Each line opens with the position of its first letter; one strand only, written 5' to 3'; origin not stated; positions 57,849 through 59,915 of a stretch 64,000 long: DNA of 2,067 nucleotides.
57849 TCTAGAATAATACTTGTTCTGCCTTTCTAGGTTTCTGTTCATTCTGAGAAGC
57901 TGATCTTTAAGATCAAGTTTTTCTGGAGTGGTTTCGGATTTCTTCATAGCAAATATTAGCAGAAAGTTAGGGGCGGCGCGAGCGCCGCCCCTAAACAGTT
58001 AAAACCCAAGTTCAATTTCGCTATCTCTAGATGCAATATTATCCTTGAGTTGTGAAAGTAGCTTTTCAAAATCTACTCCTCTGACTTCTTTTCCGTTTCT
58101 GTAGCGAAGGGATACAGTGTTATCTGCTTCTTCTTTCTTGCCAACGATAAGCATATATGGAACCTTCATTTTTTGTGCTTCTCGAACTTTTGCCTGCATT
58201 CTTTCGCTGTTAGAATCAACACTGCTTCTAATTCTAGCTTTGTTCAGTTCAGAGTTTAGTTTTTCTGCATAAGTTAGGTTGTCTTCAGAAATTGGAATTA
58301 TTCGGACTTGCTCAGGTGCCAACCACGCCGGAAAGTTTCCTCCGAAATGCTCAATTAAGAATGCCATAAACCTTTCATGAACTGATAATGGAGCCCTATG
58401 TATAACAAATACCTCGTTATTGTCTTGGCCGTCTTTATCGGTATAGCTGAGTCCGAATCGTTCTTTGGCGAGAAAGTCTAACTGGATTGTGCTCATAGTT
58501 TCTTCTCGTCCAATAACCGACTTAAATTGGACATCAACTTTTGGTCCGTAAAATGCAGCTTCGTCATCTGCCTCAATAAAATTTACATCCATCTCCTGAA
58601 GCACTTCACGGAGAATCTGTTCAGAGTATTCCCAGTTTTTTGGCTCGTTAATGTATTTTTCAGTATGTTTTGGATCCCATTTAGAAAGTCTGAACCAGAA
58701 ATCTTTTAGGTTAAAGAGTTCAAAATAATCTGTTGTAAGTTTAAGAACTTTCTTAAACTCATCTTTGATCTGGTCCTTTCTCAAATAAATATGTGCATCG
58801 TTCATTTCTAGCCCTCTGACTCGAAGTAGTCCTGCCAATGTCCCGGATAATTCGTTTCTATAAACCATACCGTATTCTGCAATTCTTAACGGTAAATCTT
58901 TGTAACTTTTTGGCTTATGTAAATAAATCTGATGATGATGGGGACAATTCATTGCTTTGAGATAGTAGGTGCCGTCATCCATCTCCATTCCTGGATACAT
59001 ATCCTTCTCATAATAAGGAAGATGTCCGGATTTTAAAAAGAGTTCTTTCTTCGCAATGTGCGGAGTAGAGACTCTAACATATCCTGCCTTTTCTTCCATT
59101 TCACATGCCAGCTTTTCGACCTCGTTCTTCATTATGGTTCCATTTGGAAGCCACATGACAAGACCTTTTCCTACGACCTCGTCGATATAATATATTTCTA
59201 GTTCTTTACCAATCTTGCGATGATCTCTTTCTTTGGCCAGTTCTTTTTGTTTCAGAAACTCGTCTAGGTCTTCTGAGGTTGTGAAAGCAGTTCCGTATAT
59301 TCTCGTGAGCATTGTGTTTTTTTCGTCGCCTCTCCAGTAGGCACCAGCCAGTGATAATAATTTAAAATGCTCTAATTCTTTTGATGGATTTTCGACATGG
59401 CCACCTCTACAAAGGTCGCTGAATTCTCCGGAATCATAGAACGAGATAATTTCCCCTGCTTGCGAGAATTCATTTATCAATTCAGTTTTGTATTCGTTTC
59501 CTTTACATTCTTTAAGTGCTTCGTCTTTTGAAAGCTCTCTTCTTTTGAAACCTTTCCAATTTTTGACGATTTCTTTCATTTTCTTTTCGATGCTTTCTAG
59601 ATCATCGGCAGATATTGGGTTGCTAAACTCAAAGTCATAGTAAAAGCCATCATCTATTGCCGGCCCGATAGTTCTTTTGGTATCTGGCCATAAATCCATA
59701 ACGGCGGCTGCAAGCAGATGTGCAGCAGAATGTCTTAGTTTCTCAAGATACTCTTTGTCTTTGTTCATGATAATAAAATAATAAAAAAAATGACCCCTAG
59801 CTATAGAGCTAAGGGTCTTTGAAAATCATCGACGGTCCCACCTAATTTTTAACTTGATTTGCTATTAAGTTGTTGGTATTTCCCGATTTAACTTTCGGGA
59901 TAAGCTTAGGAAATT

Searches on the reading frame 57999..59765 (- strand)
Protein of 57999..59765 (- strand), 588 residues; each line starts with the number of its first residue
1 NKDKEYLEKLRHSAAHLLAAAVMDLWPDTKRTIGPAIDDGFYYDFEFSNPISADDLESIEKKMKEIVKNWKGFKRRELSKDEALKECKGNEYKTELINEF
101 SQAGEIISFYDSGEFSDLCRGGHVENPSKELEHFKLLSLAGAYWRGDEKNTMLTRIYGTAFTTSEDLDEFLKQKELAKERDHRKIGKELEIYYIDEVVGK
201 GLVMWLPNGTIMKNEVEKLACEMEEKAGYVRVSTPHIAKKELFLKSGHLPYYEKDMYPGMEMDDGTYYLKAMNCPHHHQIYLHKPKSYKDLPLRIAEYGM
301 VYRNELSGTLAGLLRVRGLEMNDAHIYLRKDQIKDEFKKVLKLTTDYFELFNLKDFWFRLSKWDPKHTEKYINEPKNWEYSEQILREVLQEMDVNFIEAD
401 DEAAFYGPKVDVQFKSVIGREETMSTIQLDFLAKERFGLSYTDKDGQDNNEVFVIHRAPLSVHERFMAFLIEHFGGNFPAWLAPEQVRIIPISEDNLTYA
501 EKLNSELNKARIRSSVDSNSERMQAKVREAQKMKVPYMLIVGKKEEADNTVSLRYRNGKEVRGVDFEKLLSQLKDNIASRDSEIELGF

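Call 43: search_protein_families(library=pfam, proteins=[window:57999-59765:-], max_evalue=0.001)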
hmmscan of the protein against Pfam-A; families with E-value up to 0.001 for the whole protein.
window:57999-59765:- (588 aa): 3 families
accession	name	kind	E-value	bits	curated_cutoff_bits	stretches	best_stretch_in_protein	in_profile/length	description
PF00587.30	tRNA-synt_2b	-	2.3e-37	129.2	29.3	1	265-474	9-179/179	tRNA synthetase class II core domain (G, H, P, S and T)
PF03129.25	HGTP_anticodon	-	1.1e-22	80.4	21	1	486-575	1-93/94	Anticodon binding domain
PF07973.19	tRNA_SAD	-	1.3e-09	38.3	24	1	107-157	1-44/44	Threonyl and Alanyl tRNA synthetase second additional domain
